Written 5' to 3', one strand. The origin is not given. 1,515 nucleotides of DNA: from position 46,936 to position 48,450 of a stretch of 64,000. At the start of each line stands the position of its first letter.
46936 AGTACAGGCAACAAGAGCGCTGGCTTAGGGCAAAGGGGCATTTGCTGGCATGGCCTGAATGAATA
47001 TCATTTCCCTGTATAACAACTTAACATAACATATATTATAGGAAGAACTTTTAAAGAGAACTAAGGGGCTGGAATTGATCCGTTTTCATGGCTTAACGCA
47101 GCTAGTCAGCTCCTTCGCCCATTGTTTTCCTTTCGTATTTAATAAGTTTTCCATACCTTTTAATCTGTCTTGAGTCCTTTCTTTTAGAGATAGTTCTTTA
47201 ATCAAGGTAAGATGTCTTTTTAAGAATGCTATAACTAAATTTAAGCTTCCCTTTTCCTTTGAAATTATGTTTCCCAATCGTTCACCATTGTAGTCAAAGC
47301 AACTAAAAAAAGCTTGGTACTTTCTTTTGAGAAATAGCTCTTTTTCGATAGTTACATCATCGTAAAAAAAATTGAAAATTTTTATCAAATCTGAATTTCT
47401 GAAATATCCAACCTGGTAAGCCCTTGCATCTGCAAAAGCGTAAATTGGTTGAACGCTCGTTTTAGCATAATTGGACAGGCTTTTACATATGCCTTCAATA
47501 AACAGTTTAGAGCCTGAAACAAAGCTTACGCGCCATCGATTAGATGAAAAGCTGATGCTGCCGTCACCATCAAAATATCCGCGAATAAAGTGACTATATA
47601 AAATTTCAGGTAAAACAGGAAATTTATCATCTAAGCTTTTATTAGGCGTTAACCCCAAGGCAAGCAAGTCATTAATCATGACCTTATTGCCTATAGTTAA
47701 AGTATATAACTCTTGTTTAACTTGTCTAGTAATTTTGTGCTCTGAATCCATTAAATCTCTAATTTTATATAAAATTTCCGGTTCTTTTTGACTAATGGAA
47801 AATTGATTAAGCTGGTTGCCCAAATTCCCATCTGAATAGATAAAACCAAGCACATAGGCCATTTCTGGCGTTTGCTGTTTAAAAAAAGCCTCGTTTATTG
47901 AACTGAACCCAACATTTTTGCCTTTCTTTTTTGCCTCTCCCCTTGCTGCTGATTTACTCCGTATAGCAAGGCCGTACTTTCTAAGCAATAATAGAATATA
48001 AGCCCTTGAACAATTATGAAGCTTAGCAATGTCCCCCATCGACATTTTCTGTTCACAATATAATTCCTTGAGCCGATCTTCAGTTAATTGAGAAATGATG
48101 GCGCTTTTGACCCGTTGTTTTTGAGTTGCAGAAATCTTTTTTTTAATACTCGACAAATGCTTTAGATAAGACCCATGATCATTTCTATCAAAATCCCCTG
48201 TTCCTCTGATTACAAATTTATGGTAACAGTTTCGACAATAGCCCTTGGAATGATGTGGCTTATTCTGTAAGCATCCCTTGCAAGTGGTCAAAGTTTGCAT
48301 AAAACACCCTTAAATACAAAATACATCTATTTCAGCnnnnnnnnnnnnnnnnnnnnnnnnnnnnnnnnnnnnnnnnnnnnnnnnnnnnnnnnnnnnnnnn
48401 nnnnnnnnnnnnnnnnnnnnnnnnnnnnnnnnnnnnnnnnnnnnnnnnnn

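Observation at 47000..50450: AT-rich island packed with selfish-element-like genes: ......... protein, HigBA pair, duplicated Zn-ribbon/HNH-like protein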

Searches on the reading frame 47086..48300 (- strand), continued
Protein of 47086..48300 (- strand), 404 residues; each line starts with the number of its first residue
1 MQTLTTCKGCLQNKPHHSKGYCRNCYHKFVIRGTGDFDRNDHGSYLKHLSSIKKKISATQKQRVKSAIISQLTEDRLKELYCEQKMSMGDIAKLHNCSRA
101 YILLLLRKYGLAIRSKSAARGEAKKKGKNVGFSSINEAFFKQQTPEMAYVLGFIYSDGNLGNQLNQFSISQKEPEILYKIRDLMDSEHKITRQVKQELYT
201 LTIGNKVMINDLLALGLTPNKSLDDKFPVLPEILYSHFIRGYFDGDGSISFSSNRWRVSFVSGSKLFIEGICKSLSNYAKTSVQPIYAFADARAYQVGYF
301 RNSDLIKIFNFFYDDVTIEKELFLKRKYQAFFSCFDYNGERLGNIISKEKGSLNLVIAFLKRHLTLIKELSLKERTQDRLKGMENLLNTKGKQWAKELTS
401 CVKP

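Call 25: find_encoding_contigs(protein=P0011, flank=8000, max_places=2)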
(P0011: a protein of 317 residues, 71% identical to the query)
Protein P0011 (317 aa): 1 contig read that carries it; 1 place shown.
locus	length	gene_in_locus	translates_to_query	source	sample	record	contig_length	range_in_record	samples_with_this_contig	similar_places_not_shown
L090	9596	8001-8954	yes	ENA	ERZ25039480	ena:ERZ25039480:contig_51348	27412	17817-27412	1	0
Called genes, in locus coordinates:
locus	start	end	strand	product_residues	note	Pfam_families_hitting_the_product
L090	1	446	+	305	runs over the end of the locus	PF00873:ACR_tran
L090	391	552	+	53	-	-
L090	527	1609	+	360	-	PF00873:ACR_tran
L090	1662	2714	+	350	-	PF00873:ACR_tran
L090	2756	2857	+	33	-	-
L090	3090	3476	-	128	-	PF07843:DUF1634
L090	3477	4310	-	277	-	PF01925:TauE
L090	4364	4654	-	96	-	-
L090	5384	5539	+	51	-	-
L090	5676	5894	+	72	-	-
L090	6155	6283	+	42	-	-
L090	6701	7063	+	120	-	PF05973:Gp49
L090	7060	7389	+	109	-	PF13744:HTH_37, PF04545:Sigma70_r4 (weak), PF01381:HTH_3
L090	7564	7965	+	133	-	-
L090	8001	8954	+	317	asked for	PF14528:LAGLIDADG_3 (faint)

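Call 26: find_encoding_contigs(protein=P0014, flank=8000, max_places=2)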
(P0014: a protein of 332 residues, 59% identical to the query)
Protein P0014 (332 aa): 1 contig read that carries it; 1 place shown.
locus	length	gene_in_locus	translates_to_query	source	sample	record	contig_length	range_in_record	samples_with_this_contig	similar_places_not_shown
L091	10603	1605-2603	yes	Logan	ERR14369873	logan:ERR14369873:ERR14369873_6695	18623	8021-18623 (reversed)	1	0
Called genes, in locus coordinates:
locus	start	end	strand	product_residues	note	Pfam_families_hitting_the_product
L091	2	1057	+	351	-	?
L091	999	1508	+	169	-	-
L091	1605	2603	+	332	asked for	PF14528:LAGLIDADG_3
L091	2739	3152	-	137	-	PF07291:MauE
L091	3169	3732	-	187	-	PF01863:YgjP-like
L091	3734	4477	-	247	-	PF01416:PseudoU_synth_1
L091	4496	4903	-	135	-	PF01243:PNPOx_N, PF16242:Pyrid_ox_like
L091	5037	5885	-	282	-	PF02625:XdhC_CoxI, PF13478:XdhC_C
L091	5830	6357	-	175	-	PF00160:Pro_isomerase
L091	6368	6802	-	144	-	-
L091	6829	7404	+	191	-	PF12804:NTP_transf_3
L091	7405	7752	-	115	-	-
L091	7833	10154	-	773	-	PF01315:Ald_Xan_dh_C, PF02738:MoCoBD_1, PF20256:MoCoBD_2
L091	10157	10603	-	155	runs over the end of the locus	PF00111:Fer2, PF13085:Fer2_3 (weak), PF01799:Fer2_2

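Call 27: find_encoding_contigs(protein=P0009, flank=8000, max_places=2)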
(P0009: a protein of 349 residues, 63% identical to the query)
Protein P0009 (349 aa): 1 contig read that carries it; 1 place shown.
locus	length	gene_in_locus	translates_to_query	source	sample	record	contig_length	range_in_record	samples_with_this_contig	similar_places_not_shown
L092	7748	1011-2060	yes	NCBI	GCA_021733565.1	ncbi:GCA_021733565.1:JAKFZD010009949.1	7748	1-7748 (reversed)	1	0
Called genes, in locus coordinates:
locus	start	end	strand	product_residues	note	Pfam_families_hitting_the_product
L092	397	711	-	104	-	PF02899:Phage_int_SAM_1 (weak)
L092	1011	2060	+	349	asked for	PF14528:LAGLIDADG_3 (faint)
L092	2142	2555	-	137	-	PF07291:MauE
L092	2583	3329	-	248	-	PF01416:PseudoU_synth_1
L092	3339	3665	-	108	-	PF07238:PilZ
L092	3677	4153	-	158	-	PF01863:YgjP-like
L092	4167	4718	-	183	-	-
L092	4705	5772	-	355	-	-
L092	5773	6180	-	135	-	PF01243:PNPOx_N, PF16242:Pyrid_ox_like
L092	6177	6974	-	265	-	PF02625:XdhC_CoxI, PF13478:XdhC_C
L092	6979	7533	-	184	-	PF00160:Pro_isomerase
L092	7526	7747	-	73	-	?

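Call 29: search_solved_structures(query=A2, max_evalue=0.01, show_alignments=1)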
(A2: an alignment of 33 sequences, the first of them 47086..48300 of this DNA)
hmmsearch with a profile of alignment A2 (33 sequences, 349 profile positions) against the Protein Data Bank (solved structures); distinct sequences matched with E-value up to 0.01: 4.
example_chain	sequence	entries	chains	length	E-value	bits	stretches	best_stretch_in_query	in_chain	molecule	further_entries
2dch_X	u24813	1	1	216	6.3e-08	35.4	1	150-279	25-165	putative homing endonuclease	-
7qsu_A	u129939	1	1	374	4.2e-05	26.1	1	147-310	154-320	V-ATPase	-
7qss_A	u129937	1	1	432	5.5e-05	25.7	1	147-310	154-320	V-type ATP synthase alpha chain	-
3e54_A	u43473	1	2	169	0.00031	23.2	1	150-207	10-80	RRNA intron-encoded endonuclease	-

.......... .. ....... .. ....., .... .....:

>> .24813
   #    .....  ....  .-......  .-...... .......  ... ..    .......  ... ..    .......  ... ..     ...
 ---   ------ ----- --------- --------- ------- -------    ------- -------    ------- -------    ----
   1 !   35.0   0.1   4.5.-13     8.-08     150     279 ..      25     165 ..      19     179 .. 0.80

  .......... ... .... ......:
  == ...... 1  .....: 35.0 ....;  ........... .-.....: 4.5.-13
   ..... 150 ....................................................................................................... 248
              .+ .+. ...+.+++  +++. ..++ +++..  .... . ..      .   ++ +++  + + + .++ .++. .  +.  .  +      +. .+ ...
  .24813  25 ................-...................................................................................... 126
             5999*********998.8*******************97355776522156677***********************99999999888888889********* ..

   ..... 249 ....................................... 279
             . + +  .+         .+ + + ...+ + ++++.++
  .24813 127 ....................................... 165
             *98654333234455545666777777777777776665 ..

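Call 45: predict_structure(alignment_id=A2)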
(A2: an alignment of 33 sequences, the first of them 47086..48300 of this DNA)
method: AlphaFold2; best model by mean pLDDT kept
length: 404 residues; sequences in the alignment: 33
mean_pLDDT: 84.3   pTM: 0.66
mean pLDDT of the five models: 84.3, 83.6, 82.4, 81.3, 80.9
residues with pLDDT >= 90: 207; 70-90: 132; 50-70: 52; < 50: 13
segments of 3 or more residues with pLDDT < 50: 1-3, 397-404
pLDDT, mean of each block of 10 residues (from residue 1): 64 73 73 58 73 74 79 93 91 91 94 83 71 86 97 95 91 94 95 94 92 90 85 97 96 91 95 97 96 94 90 92 92 71 60 78 86 86 80 50 38
secondary structure, 60 per line:
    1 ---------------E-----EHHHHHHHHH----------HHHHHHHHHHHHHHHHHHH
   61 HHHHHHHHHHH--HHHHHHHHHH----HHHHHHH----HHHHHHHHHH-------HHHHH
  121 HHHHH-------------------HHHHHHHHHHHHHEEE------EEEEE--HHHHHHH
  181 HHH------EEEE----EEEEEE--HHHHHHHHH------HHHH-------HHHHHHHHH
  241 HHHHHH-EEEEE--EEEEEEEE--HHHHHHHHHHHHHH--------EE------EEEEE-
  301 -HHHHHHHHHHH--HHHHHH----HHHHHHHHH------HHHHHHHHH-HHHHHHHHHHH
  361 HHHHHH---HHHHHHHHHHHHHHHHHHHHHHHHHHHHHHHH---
elements in order: H23-31 H42-71 H74-83 H88-94 H99-108 H116-125 H145-157 E158-160 E167-171 H174-183 E190-193 E198-203 H206-214 H221-224 H232-246 E248-252 E255-262 H265-278 E295-299 H302-312 H315-320 H325-333 H340-348 H350-366 H370-401

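Call 48: fold_search(model_id=the predicted structure, library=pdb)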
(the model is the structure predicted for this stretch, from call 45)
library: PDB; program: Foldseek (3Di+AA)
matches with E <= 10: 340; with E <= 0.001: 106
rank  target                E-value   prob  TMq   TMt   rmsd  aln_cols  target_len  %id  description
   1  7qsu                  1.6e-08  1.00  0.36  0.40   2.5       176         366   18  Crystal structure of homing endonuclease-associated TliVMA intein (C1A, d333-339) (released 2022-03-30)
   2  2dch                  3.4e-08  1.00  0.37  0.69   4.6       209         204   18  Crystal structure of archaeal intron-encoded homing endonuclease I-Tsp061I (released 2006-07-06)
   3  7qss                  2.5e-07  1.00  0.37  0.34   2.6       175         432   18  Crystal structure of homing endonuclease-associated TliVMA intein (C1A) (released 2022-03-30)
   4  3hyi                  5.1e-06  1.00  0.34  0.47  20.4       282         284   15  Crystal structure of full-length DUF199/WhiA from Thermatoga maritima (released 2009-09-01)
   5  1dq3                  1.4e-05  1.00  0.36  0.33   8.3       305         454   14  CRYSTAL STRUCTURE OF AN ARCHAEAL INTEIN-ENCODED HOMING ENDONUCLEASE PI-PFUI (released 2000-07-05)
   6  5esp_A                1.5e-05  1.00  0.32  0.41   9.7       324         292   15  Crystal Structure of LAGLIDADG Meganuclease I-PanMI with coordinated Calcium ions (released 2016-03-30)
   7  5esp_B                2.0e-05  1.00  0.33  0.44  10.0       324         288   14  Crystal Structure of LAGLIDADG Meganuclease I-PanMI with coordinated Calcium ions (released 2016-03-30)
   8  3hyj_D                2.8e-05  1.00  0.31  0.59  13.2       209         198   15  Crystal structure of the N-terminal LAGLIDADG domain of DUF199/WhiA (released 2009-09-01)
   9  2ab5_B                3.1e-05  1.00  0.36  0.53   7.4       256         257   13  bI3 LAGLIDADG Maturase (released 2005-08-30)
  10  7rcf_A                3.1e-05  1.00  0.32  0.43   9.0       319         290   15  Fourth stage reengineered variant of I-OnuI with stability enhancing substitutions (released 2022-06-29)
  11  1mow_A                4.2e-05  1.00  0.33  0.50   8.6       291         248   12  E-DreI (released 2002-11-29)
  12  1ef0_A                4.4e-05  1.00  0.32  0.30   8.0       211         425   12  CRYSTAL STRUCTURE OF PI-SCEI MINIPRECURSOR (released 2000-06-07)
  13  2ab5_A                4.4e-05  1.00  0.33  0.48   7.8       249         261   15  bI3 LAGLIDADG Maturase (released 2005-08-30)
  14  1p8k_Z                4.8e-05  1.00  0.31  0.48   6.3       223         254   14  The structure and DNA recognition of a bifunctional homing endonuclease and group I intron splicing factor (released 2004-01-20)
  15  4z1z_B                4.8e-05  1.00  0.33  0.43   9.4       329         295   11  Crystal Structure of Meganuclease I-SmaMI Bound to Uncleaveable DNA with a TTCT Central Four (released 2016-03-30)
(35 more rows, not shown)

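Call 51: find_related_loci(query=window:47086-48300:-, collection=viral_contigs, flank=8000)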
Query window:47086-48300:- (404 aa) in viral_contigs; peptide patterns used: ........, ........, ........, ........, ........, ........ (x = any residue, [..] = any of these).
16 stretches matched a pattern, but none encodes a relative of the query by tblastn (E <= 1e-3).

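Call 86: search_dna_similar(query=window:47086-48300:-, collection=phages, mode=protein, max_rows=25)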
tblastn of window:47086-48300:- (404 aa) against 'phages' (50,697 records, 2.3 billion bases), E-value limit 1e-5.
Records with a match: 123; places in all: 125; records where one place covers at least 80% of the query: 0.
Best place of each record, by identity: <60% 123.
By first word of the organism name: Staphylococcus 90; uncultured 8; Bacillus 7; Prevotella 4; Brevibacillus 3; Alicyclobacillus 2; Bacteriophage 2; Yersinia 2; Lysinibacillus 1; Leptolyngbya 1; and 3 more.
By host as written in the record: Staphylococcus aureus 43; - 16; Staphylococcus sp. 6; Staphylococcus carnosus TM300 5; Prevotella sp. 4; Staphylococcus aureus ATCC 25923 4; Staphylococcus aureus (phage propagation strain 47) 4; Brevibacillus laterosporus 3; and 29 more.
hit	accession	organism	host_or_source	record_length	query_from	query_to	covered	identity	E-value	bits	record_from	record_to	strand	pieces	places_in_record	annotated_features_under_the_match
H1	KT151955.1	Brevibacillus phage Jenst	Brevibacillus laterosporus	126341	71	333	65%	34.0%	1e-30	130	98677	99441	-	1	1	putative intein-containing protein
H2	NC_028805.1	Brevibacillus phage Jenst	Brevibacillus laterosporus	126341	71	333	65%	34.0%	1e-30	130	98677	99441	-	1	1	endonuclease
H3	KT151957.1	Brevibacillus phage SecTim467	Brevibacillus laterosporus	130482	71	333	65%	34.0%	1e-30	130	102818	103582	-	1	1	putative endonuclease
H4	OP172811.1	Lysinibacillus phage LC76P1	Lysinibacillus capsici DO76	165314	75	338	65%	29.2%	3e-12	74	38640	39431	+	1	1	hypothetical protein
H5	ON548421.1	Bacillus phage vB_BanS-Thrax5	Bacillus anthracis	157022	78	331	63%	29.9%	5e-16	86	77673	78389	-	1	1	hypothetical protein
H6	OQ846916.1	Alicyclobacillus phage KKP_3916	Alicyclobacillus acidoterrestris strain ...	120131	80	335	63%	28.4%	2e-12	75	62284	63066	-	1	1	hypothetical protein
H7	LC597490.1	Bacillus phage vB_BceM_WH1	Bacillus cereus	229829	74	331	64%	27.4%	3e-14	81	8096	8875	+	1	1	recombinase family protein_gp016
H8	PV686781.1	Alicyclobacillus phage MMB025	Alicyclobacillus acidoterrestris MMB007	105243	79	331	63%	27.7%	7e-12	74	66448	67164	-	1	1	endonuclease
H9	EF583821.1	Bacillus phage 0305phi8-36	Bacillus thuringiensis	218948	86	331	61%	28.2%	2e-14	81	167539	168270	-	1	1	ORF240: DNA polymerase III alpha subunit | ORF036: mobile intron protein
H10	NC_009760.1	Bacillus phage 0305phi8-36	Bacillus thuringiensis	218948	86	331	61%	28.2%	2e-14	81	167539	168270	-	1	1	ORF240: DNA polymerase | ORF036: endonuclease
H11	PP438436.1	Leptolyngbya phage Lbo-JY46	Leptolyngbya boryana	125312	74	343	67%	25.5%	7e-11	70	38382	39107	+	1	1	LAGLIDADG DNA endonuclease family protein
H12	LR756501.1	uncultured phage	metagenomic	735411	79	331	63%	26.9%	7e-15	83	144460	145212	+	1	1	record has no annotation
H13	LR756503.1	uncultured phage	metagenomic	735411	79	331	63%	26.9%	7e-15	83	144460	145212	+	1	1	record has no annotation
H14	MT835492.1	Bacteriophage sp.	human fecal samples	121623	77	331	63%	26.6%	8e-8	61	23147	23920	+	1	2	record has no annotation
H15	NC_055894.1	uncultured phage cr6_1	human feces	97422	86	331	61%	27.5%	8e-11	70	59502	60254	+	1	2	endonuclease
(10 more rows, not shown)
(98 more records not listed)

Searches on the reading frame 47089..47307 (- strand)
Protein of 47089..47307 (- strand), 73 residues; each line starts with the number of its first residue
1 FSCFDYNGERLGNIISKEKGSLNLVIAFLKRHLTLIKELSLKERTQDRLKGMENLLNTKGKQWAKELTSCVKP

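Call 83: search_protein_families(library=pfam, proteins=[window:47089-47307:-], max_evalue=1)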
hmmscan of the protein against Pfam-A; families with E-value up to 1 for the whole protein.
seq(73 aa): 0 families
